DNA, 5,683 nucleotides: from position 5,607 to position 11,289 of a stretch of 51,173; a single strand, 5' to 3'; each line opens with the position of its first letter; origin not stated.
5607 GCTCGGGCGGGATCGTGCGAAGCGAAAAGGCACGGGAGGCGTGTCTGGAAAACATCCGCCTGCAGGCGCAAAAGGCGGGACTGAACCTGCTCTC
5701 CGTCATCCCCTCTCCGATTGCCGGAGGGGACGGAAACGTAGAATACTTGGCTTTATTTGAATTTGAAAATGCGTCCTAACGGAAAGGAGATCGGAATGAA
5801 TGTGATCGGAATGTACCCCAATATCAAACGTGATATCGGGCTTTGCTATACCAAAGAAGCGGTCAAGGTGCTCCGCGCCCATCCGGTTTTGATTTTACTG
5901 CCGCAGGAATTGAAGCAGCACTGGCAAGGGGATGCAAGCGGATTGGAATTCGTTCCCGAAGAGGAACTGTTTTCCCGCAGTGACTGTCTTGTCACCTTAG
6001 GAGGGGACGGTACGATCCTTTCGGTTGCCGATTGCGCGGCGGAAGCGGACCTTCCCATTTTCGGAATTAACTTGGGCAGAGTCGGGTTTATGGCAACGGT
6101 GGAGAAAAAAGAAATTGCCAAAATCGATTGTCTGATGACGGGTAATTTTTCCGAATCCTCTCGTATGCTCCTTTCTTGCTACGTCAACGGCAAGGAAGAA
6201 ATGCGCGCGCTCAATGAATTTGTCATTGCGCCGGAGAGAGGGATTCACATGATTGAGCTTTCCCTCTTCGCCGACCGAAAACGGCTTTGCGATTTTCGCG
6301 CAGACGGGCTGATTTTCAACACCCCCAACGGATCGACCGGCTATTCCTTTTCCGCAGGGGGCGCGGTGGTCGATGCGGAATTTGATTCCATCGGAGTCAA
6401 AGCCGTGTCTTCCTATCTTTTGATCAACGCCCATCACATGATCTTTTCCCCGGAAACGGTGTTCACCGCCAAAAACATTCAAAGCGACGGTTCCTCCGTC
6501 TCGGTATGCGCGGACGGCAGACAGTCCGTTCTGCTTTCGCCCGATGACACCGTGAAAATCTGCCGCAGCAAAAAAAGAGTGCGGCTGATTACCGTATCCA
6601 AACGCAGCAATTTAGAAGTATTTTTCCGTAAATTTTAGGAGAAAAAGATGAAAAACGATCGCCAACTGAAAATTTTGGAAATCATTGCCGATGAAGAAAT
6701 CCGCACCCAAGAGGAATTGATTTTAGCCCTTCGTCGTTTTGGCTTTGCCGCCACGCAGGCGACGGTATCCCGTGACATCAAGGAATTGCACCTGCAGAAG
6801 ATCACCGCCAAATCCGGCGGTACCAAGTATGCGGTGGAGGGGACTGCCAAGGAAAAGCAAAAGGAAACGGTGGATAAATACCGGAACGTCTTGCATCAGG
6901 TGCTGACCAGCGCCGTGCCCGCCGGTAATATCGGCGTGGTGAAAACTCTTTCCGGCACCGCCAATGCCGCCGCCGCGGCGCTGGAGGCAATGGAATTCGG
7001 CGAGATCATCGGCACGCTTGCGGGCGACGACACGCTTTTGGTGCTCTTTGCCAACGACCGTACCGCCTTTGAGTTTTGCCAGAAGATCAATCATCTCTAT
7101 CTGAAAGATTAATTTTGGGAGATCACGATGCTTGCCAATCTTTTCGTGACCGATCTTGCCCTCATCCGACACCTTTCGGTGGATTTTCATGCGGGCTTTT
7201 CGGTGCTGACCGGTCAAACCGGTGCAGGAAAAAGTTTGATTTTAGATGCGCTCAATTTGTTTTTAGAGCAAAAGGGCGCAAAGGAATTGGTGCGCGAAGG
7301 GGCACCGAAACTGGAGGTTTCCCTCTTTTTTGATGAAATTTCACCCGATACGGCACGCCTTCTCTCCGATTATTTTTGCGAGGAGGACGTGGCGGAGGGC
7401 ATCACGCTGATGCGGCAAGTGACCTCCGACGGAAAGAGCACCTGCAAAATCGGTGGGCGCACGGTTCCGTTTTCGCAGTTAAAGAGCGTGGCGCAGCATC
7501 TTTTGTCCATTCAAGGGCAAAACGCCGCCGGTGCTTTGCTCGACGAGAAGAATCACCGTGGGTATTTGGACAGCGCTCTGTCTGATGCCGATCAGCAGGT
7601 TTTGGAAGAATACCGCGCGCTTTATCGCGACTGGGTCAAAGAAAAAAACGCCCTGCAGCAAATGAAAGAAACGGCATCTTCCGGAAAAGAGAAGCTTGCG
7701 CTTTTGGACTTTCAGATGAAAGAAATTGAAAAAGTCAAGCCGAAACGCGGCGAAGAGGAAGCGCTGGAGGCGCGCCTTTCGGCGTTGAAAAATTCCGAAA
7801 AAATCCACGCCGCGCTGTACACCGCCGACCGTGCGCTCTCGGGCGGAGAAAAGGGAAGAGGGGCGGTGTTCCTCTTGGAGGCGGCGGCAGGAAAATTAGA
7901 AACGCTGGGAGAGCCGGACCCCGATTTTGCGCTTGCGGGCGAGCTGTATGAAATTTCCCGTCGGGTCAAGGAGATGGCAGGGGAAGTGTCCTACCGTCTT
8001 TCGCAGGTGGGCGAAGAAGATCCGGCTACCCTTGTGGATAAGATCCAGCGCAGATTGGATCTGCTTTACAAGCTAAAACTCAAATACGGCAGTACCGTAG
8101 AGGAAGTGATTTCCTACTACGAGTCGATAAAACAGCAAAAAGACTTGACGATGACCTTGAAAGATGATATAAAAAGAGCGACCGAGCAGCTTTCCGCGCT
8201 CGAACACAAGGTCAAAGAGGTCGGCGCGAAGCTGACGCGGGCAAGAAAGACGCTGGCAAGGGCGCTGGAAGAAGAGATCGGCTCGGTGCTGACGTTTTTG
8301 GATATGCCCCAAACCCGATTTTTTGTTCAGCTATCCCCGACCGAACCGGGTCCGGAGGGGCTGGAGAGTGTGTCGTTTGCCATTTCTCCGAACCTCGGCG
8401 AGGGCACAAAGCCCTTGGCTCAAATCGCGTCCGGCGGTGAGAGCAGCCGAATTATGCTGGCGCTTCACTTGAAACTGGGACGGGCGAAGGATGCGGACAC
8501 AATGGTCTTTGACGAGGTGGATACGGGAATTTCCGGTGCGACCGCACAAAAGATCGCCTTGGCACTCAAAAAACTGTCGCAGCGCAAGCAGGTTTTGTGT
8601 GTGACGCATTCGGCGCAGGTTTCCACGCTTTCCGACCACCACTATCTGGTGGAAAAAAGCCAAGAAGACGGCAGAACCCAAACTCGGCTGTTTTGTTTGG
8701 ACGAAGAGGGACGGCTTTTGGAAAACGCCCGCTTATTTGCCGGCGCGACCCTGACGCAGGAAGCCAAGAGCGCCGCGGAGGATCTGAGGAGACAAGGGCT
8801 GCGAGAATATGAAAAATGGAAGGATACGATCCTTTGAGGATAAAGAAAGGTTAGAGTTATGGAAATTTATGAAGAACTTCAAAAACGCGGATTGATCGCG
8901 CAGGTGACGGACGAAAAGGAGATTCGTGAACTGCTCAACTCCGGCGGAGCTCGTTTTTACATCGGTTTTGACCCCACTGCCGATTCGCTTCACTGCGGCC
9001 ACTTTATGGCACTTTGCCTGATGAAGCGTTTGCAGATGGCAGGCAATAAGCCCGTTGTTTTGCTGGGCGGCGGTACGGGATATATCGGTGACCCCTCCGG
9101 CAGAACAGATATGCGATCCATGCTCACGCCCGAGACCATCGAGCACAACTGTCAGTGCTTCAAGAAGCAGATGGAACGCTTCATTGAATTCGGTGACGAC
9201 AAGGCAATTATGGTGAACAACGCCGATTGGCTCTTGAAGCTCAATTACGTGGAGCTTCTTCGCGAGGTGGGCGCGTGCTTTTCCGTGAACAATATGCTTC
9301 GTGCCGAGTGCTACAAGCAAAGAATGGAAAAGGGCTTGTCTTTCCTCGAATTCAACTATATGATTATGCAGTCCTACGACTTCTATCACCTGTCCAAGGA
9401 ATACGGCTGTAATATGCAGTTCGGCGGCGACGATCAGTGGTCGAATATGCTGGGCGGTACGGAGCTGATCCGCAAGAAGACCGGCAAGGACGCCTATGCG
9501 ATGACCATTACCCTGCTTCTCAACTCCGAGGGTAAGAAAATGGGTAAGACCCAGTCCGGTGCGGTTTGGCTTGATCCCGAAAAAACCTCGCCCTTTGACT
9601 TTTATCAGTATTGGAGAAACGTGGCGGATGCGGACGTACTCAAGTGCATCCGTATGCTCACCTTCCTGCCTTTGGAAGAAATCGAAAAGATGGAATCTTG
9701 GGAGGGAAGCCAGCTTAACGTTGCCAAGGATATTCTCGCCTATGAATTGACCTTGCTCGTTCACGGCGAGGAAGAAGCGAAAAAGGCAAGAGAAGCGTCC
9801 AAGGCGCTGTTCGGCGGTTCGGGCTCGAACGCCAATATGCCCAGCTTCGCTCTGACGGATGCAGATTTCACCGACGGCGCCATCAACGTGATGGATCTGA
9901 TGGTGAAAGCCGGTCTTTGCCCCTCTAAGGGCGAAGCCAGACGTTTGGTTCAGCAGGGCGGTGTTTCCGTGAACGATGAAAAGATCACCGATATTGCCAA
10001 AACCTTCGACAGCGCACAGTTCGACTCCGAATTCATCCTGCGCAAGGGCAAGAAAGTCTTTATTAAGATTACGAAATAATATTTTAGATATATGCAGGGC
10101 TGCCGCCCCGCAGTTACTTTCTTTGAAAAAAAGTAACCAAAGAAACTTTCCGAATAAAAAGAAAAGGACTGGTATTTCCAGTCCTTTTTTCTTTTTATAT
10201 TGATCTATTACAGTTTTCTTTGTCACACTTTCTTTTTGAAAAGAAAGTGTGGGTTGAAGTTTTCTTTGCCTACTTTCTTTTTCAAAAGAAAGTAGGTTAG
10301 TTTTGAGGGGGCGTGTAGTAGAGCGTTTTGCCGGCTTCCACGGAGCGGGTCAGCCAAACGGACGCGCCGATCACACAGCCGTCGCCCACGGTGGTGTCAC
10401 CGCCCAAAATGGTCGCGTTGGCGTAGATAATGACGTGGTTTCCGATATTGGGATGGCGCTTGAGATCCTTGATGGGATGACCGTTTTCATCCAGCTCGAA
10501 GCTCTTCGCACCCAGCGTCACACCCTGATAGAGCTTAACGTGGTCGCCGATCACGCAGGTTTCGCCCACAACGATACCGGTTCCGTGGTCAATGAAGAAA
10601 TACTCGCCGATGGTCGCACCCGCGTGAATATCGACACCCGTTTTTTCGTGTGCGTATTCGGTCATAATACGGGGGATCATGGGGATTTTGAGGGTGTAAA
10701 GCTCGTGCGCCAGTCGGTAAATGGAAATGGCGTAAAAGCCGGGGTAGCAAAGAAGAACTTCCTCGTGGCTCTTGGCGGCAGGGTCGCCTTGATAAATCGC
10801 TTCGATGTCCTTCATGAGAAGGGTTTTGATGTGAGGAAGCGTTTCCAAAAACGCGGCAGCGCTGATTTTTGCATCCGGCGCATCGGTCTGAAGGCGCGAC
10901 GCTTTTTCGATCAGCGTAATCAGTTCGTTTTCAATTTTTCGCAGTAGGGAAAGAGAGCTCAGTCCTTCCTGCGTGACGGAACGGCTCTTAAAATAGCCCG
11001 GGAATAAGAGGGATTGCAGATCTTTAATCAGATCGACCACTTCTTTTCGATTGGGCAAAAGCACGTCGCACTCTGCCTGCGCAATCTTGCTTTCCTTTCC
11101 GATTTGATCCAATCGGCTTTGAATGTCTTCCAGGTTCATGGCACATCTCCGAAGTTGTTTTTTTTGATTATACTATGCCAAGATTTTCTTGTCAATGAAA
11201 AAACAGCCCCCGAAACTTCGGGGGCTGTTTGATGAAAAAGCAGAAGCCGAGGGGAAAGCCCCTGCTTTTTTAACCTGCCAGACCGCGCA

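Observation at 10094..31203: Five same-orientation copies of a modular BOX/REP-like palindromic repeat family in 21 kb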

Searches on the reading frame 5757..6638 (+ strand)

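Call 90: search_protein_families(library=pfam, proteins=[window:5757-6638:+], max_evalue=0.00001)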
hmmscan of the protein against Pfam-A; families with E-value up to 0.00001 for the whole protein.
window:5757-6638:+ (293 aa): 2 families
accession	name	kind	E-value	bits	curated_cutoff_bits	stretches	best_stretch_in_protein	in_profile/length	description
PF20143.4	NAD_kinase_C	-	4.6e-19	68.8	23.7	1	152-279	1-125/126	ATP-NAD kinase C-terminal domain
PF01513.26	NAD_kinase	-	7.9e-13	49.3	25.5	1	71-122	69-120/130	ATP-NAD kinase N-terminal domain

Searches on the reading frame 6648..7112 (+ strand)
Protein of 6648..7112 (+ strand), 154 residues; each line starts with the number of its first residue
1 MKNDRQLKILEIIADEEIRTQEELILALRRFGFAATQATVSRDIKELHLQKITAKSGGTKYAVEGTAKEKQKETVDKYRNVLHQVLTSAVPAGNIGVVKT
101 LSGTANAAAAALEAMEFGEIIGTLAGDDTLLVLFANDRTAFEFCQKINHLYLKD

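Call 90: search_protein_families(library=pfam, proteins=[window:6648-7112:+], max_evalue=0.00001)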
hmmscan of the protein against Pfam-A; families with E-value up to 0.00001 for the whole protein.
window:6648-7112:+ (154 aa): 2 families
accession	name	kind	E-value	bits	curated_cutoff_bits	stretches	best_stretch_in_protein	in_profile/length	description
PF02863.23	Arg_repressor_C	-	4.6e-20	71.7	25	1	83-148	2-67/68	Arginine repressor, C-terminal domain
PF01316.27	Arg_repressor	-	7.9e-20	70.8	27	1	2-64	3-65/70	Arginine repressor, DNA binding domain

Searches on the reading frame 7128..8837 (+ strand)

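Call 90: search_protein_families(library=pfam, proteins=[window:7128-8837:+], max_evalue=0.00001)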
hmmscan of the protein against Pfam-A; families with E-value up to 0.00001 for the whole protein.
window:7128-8837:+ (569 aa): 4 families
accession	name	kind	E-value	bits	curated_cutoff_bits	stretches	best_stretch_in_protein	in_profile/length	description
PF02463.25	SMC_N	-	2e-20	73.6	40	1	14-512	16-215/220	RecF/RecN/SMC N terminal domain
PF13175.12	AAA_15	-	1.1e-08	35.5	32.1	1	13-496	14-371/374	AAA ATPase domain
PF13476.12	AAA_23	-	3.2e-08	34.9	27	1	14-216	11-192/201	AAA domain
PF13304.12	AAA_21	-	3.9e-08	34.2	27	0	451-496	253-300/304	AAA domain, putative AbiEii toxin, Type IV TA system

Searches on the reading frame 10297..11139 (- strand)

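Call 14: search_protein_families(library=ncbifam, proteins=[window:10297-11139:-])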
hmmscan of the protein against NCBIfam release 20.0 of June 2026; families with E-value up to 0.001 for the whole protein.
window:10297-11139:- (280 aa): 15 families
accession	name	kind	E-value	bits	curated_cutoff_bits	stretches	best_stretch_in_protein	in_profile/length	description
TIGR01172.1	cysE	equivalog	1.4e-47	161.8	210.65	1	109-272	2-155/162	serine O-acetyltransferase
NF041874.1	EPS_EpsC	equivalog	2.9e-43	147.5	150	1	109-273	2-156/168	serine O-acetyltransferase EpsC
NF008349.0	PRK11132.1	equivalog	1.4e-27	96.5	397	1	101-270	74-233/273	serine O-acetyltransferase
NF007564.0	PRK10191.1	equivalog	3.4e-12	46.1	196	1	146-266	38-144/162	colanic acid biosynthesis acetyltransferase WcaB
TIGR04016.1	WcaB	equivalog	1.4e-11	44.2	194.65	1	145-263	21-125/146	colanic acid biosynthesis acetyltransferase WcaB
TIGR03570.1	NeuD_NnaD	subfamily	4.2e-09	36.3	160.8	1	231-277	155-200/202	NeuD/PglB/VioB family sugar acetyltransferase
TIGR01853.1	lipid_A_lpxD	equivalog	2.8e-08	33.1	242.5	1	229-272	122-164/325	UDP-3-O-(3-hydroxymyristoyl)glucosamine N-acyltransferase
NF002060.0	PRK00892.1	subfamily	1.1e-07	31.3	207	0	231-271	133-172/345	UDP-3-O-(3-hydroxymyristoyl)glucosamine N-acyltransferase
NF003657.0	PRK05289.1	equivalog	2.9e-06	26.6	226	0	231-270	126-164/264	acyl-ACP--UDP-N-acetylglucosamine O-acyltransferase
NF058585.1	HptprglPActTf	PfamEq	1.3e-05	24.8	300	1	231-271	108-147/172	heptaprenylglyceryl phosphate O-acetyltransferase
TIGR01852.1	lipid_A_lpxA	equivalog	1.3e-05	24.6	231.05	0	231-262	121-151/254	acyl-ACP--UDP-N-acetylglucosamine O-acyltransferase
TIGR03532.1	DapD_Ac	equivalog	2e-05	24.3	231.75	1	168-270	110-200/231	2,3,4,5-tetrahydropyridine-2,6-dicarboxylate N-acetyltransferase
NF007076.0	PRK09527.1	equivalog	0.00018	21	347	1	176-267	77-168/203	galactoside O-acetyltransferase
NF010935.0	PRK14355.1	equivalog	0.00066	18.4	718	0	228-264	267-302/459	bifunctional UDP-N-acetylglucosamine diphosphorylase/glucosamine-1-phosphate N-acetyltransferase GlmU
NF007240.0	PRK09677.1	equivalog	0.00069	19.1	243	0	231-268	132-168/192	putative lipopolysaccharide biosynthesis O-acetyl transferase WbbJ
